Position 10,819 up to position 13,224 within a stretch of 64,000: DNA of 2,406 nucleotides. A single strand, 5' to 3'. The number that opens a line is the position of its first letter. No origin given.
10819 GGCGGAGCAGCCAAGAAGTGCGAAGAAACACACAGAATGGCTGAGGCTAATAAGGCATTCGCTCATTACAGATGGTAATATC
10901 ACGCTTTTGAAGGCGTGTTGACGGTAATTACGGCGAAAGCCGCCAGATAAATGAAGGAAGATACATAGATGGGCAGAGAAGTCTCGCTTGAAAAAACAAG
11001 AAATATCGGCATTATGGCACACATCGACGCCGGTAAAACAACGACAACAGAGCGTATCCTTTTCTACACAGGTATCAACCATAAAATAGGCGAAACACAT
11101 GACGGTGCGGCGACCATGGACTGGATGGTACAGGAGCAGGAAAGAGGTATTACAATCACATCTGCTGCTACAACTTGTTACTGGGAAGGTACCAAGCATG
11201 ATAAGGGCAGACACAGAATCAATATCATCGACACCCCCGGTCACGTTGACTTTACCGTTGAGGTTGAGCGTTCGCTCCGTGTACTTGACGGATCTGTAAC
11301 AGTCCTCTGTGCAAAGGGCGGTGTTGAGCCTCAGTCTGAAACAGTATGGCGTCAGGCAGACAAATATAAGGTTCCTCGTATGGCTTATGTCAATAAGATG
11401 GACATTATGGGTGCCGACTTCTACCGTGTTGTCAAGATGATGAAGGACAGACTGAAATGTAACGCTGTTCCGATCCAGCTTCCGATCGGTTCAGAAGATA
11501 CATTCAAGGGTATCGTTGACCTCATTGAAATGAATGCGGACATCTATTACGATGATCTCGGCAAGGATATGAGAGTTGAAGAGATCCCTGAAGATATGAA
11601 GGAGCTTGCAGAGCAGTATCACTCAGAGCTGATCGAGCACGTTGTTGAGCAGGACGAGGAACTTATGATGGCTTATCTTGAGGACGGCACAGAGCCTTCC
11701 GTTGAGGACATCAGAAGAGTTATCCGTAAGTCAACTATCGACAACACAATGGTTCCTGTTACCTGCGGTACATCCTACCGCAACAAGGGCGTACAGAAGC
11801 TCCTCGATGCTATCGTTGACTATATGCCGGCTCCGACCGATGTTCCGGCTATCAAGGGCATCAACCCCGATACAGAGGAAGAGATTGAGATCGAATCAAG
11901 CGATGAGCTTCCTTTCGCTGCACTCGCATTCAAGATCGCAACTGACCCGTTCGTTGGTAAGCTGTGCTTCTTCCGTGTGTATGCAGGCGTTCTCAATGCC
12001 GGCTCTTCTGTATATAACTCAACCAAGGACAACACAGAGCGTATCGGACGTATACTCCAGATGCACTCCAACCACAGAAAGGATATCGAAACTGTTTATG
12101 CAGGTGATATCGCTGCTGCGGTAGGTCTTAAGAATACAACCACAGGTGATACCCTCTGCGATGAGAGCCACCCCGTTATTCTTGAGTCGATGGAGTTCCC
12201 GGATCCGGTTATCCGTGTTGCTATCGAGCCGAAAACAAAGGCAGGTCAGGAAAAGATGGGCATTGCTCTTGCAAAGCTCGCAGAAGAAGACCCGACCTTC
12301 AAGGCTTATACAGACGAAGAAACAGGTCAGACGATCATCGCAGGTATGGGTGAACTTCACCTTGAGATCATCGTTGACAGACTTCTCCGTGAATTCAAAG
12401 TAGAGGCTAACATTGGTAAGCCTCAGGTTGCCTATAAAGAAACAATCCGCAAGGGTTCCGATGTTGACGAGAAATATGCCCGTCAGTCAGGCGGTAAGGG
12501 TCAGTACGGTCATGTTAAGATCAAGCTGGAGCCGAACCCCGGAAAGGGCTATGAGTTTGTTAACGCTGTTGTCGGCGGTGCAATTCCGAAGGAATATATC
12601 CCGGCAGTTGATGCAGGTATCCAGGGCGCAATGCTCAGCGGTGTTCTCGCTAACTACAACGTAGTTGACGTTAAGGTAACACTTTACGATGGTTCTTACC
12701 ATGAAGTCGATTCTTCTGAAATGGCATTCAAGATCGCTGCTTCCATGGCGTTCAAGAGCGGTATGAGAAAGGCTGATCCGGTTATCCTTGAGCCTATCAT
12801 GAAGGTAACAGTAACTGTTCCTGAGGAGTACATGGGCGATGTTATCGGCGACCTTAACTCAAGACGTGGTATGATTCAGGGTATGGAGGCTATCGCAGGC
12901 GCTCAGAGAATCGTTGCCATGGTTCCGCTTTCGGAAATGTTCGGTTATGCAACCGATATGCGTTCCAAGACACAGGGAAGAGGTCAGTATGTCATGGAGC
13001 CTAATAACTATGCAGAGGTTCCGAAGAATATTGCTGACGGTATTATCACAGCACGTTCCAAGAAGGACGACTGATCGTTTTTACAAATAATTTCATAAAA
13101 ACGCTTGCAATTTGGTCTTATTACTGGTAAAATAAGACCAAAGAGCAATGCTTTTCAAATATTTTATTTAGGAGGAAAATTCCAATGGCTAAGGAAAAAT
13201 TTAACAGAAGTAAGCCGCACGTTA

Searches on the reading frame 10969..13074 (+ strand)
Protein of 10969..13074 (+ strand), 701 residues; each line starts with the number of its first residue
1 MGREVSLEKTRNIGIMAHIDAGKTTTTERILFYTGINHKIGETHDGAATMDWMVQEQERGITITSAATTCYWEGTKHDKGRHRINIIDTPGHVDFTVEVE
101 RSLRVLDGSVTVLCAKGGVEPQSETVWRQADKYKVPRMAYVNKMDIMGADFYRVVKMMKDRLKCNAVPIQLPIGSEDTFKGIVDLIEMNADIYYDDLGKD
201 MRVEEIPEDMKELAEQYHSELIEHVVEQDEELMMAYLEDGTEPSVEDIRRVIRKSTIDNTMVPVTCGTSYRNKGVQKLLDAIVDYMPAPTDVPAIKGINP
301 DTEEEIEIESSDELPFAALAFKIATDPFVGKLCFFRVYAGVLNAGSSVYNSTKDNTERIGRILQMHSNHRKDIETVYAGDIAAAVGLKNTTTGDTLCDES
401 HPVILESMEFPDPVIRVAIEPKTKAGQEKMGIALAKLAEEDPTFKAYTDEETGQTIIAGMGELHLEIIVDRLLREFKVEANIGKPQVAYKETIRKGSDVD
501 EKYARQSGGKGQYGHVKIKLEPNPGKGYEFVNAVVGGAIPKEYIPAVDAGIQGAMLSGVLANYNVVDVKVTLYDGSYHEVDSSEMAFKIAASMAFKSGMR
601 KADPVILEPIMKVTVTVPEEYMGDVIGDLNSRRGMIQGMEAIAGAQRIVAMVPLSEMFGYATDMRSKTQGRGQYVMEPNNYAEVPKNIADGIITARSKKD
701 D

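Call 48: search_protein_families(library=pfam, proteins=[window:10969-13074:+], max_evalue=0.00001)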
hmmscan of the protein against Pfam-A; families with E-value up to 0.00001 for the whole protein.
window:10969-13074:+ (701 aa): 6 families
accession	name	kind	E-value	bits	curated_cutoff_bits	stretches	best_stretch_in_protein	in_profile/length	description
PF00009.33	GTP_EFTU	-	5.2e-61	206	26.5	1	9-287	2-187/188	Elongation factor Tu GTP binding domain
PF03764.24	EFG_IV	-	2.3e-49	166.6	24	1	485-602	1-120/121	Elongation factor G, domain IV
PF14492.12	EFG_III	-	5.6e-33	113.3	27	1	410-484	1-75/75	Elongation Factor G, domain III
PF00679.30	EFG_C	-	7.6e-30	103.2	27.9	1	606-690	2-87/89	Elongation factor G C-terminus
PF22042.2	EF-G_D2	-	8.5e-17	61.5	27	1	315-398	1-83/84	Elongation factor G domain 2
PF03144.31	GTP_EFTU_D2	-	2.3e-16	60.4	30.3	1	330-397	1-73/73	Elongation factor Tu domain 2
